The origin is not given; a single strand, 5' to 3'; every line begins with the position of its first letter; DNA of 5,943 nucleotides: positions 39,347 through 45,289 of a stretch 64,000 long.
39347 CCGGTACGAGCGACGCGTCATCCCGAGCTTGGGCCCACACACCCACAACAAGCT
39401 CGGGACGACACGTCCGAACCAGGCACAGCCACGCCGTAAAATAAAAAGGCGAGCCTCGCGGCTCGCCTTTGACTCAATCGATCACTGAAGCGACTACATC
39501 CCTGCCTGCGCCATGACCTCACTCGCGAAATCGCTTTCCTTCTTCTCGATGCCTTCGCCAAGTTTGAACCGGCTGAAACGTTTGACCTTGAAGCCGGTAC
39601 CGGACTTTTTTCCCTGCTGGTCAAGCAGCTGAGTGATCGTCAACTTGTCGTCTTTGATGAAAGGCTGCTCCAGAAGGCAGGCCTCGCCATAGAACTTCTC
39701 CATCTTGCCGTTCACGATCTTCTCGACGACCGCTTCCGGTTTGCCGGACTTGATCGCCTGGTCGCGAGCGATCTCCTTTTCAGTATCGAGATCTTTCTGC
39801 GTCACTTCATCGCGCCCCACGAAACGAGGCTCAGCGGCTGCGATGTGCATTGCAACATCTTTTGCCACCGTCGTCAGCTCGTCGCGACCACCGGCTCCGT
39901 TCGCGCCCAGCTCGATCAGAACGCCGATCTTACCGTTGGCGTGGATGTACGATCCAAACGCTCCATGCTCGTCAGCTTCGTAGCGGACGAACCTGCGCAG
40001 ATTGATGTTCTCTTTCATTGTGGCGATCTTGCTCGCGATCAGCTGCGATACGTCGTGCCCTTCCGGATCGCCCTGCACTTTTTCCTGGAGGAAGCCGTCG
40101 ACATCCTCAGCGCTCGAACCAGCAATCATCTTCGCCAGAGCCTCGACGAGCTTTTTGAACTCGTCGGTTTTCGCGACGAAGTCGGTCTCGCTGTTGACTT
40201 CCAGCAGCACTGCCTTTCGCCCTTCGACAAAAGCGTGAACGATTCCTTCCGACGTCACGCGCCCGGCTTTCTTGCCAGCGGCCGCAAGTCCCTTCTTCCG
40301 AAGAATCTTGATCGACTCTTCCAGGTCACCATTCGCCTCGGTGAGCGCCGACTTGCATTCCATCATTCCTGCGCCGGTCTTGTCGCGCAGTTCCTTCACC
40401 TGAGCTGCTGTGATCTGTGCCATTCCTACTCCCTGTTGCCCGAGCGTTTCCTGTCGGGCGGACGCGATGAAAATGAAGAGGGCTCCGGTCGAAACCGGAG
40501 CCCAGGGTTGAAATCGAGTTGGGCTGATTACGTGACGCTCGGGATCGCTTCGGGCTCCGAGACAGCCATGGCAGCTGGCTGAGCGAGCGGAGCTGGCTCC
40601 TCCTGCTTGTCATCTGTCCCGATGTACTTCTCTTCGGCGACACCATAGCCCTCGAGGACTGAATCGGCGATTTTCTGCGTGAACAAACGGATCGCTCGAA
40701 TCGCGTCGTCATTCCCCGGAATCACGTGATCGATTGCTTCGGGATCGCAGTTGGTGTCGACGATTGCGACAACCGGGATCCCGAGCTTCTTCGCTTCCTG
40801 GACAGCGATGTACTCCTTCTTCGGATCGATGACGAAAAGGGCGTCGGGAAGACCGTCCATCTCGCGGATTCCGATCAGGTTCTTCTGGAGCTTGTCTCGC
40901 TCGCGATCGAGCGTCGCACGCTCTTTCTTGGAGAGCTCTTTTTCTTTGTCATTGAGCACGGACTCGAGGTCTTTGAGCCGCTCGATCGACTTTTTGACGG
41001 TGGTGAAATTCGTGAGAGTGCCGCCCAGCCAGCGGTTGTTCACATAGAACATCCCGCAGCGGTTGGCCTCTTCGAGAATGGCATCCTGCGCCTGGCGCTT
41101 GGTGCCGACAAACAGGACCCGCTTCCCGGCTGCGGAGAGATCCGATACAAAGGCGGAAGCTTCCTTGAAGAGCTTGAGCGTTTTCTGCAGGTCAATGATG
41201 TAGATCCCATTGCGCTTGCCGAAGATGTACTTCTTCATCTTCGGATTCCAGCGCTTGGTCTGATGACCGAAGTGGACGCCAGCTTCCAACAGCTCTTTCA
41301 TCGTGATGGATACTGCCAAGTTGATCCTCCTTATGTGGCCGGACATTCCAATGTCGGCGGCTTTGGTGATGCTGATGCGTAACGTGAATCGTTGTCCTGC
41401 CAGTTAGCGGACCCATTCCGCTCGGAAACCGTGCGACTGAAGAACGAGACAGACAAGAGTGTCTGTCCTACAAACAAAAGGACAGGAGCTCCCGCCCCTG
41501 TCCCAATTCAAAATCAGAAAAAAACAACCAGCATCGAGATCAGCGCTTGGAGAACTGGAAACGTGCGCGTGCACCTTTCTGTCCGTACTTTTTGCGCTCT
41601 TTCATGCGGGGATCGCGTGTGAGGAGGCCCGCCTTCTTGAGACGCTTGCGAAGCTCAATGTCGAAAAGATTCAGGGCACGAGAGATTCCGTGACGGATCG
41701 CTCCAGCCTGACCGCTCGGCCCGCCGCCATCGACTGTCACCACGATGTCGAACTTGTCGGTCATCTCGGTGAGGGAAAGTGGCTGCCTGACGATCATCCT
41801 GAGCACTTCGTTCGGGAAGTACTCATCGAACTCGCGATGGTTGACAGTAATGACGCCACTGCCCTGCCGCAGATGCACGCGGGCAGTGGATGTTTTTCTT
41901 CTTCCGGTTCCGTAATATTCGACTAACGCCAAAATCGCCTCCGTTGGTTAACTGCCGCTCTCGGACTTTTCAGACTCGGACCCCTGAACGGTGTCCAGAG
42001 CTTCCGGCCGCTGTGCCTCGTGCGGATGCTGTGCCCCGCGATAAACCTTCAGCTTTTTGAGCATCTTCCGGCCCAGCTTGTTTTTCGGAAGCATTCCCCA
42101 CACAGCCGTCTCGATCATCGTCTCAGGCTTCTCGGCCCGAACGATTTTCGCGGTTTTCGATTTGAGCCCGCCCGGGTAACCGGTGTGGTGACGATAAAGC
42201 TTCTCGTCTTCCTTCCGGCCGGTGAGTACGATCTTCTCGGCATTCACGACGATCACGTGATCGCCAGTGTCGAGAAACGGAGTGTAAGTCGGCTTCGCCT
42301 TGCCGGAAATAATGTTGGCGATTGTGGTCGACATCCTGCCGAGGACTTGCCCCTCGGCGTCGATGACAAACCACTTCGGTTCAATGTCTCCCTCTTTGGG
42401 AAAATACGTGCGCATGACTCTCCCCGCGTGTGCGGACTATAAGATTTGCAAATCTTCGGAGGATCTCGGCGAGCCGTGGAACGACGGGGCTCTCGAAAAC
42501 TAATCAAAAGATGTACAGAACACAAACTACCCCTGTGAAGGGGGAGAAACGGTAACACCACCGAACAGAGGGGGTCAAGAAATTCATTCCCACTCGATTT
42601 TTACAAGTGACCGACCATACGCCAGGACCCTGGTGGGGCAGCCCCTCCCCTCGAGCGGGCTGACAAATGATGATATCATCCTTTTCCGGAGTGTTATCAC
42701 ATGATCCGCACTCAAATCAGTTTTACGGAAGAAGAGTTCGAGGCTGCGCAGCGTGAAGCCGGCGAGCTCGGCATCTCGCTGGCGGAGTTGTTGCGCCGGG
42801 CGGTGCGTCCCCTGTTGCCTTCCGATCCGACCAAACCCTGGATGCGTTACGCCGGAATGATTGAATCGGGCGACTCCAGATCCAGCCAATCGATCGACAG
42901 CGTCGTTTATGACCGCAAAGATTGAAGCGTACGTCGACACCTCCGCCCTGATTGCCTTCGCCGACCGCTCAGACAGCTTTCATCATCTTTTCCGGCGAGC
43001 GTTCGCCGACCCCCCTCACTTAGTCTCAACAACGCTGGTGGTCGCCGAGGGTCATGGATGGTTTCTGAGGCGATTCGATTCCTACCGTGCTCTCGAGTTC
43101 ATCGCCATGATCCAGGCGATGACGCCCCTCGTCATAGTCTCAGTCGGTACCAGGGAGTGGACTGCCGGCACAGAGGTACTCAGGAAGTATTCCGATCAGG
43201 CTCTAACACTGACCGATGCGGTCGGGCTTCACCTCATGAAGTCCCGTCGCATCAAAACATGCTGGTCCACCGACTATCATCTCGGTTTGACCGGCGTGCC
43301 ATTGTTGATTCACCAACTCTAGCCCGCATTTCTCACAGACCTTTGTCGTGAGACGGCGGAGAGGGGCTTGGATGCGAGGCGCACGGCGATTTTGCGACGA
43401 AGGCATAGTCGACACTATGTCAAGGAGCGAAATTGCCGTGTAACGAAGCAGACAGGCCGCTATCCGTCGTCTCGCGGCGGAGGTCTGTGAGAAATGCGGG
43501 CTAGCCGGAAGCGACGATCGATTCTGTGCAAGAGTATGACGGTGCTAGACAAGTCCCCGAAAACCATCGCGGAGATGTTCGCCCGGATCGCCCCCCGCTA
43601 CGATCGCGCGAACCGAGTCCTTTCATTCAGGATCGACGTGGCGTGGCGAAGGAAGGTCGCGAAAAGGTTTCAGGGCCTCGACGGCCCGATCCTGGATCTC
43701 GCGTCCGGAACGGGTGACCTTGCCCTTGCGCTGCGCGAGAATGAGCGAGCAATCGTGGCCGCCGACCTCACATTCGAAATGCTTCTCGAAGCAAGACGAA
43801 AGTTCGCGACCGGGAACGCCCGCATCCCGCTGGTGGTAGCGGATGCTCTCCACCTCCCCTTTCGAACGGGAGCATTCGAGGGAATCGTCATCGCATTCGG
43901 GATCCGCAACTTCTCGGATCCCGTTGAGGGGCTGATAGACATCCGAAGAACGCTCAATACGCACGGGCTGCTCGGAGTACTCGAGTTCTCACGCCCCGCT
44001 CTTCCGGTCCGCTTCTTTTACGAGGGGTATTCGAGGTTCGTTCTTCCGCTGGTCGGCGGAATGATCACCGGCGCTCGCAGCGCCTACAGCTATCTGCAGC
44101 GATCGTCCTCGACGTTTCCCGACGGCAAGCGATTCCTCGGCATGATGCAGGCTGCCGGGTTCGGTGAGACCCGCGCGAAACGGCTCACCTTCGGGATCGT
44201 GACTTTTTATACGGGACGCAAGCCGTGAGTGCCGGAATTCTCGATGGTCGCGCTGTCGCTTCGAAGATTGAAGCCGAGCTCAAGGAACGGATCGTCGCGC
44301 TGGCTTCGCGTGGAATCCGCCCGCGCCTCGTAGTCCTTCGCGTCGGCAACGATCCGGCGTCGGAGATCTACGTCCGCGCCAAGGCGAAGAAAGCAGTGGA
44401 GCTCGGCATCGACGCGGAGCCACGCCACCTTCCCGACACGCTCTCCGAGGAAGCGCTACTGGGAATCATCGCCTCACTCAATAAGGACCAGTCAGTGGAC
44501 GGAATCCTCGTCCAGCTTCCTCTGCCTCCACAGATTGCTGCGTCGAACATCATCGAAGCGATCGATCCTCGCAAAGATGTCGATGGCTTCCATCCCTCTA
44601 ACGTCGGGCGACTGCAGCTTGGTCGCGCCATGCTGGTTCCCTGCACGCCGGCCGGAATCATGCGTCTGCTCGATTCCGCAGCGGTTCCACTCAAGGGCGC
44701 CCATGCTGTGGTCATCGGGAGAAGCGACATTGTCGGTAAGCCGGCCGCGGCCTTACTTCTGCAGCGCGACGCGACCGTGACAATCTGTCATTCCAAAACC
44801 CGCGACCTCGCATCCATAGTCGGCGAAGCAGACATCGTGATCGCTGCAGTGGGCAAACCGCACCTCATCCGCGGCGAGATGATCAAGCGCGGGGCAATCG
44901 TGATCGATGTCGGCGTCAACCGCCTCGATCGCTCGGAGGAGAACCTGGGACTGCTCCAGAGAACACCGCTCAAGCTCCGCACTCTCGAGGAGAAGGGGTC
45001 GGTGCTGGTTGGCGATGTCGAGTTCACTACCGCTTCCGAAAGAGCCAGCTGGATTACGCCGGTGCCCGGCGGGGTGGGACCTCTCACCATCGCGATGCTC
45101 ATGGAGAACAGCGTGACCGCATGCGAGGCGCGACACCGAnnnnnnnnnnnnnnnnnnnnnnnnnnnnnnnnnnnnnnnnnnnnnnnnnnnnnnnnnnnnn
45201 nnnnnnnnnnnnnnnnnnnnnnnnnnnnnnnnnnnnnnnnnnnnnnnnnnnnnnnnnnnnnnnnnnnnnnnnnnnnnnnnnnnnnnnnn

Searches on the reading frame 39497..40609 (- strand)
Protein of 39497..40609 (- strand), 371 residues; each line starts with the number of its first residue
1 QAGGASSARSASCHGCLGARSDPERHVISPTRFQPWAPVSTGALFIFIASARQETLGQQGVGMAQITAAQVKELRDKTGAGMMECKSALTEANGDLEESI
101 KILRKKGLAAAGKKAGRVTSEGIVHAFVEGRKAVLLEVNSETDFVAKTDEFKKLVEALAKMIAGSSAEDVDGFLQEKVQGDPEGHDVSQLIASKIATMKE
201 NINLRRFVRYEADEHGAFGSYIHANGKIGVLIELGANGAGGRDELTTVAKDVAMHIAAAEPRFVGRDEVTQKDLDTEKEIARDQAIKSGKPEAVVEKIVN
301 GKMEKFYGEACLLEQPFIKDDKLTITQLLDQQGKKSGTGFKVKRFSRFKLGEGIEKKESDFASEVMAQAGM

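Call 51: search_protein_families(library=pfam, proteins=[window:39497-40609:-], max_evalue=0.00001)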
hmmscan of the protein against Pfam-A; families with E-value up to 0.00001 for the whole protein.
window:39497-40609:- (371 aa): 1 family
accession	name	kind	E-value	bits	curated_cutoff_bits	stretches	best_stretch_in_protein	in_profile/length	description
PF00889.24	EF_TS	-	4.7e-69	232.5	27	1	133-352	1-204/204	Elongation factor TS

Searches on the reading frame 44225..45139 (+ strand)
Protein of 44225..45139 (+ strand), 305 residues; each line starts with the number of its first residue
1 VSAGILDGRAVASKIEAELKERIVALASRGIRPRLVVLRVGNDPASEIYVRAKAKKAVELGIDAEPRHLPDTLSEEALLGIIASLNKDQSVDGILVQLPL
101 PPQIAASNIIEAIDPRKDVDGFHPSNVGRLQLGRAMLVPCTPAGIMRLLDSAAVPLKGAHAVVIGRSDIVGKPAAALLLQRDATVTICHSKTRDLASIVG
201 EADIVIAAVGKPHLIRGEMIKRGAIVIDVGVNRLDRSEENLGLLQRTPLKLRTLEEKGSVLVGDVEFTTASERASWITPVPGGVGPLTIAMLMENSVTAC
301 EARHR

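Call 33: list_cluster_members(proteins=[window:44225-45139:+, window:53971-55380:-, window:2900-4987:+, window:10361-11971:+, window:6573-7517:+])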
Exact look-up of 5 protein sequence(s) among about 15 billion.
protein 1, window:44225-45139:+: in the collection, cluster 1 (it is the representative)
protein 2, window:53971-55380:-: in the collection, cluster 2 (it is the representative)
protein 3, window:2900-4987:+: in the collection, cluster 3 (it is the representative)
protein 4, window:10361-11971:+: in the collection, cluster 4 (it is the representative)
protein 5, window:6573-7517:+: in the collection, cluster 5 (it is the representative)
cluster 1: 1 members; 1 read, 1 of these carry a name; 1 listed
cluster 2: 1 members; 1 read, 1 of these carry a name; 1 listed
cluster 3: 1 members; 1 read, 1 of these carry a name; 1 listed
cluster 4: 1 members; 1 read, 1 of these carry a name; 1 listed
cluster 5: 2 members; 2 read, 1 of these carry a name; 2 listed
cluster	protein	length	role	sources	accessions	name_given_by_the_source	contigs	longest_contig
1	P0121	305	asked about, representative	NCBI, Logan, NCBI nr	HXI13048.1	MAG TPA: bifunctional 5,10-methylenetetrahydrofolate ... | bifunctional 5,10-methylenetetrahydrofolate dehydrogenase/5,10-methenyltetrahydrofolate ...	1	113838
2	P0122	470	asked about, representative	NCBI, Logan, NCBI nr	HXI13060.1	MAG TPA: sigma-54 dependent transcriptional regulator [Thermoanaerobaculia bacterium] | sigma-54 dependent transcriptional regulator [Thermoanaerobaculia bacterium]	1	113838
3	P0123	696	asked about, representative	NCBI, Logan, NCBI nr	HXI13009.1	MAG TPA: S9 family peptidase [Thermoanaerobaculia bacterium] | S9 family peptidase [Thermoanaerobaculia bacterium]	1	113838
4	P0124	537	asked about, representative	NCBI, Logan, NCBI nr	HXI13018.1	MAG TPA: hypothetical protein VNM92_10265 [Thermoanaerobaculia bacterium] | hypothetical protein [Thermoanaerobaculia bacterium]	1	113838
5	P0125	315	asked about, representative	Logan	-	-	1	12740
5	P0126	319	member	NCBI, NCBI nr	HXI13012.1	MAG TPA: tetratricopeptide repeat protein [Thermoanaerobaculia bacterium] | tetratricopeptide repeat protein [Thermoanaerobaculia bacterium]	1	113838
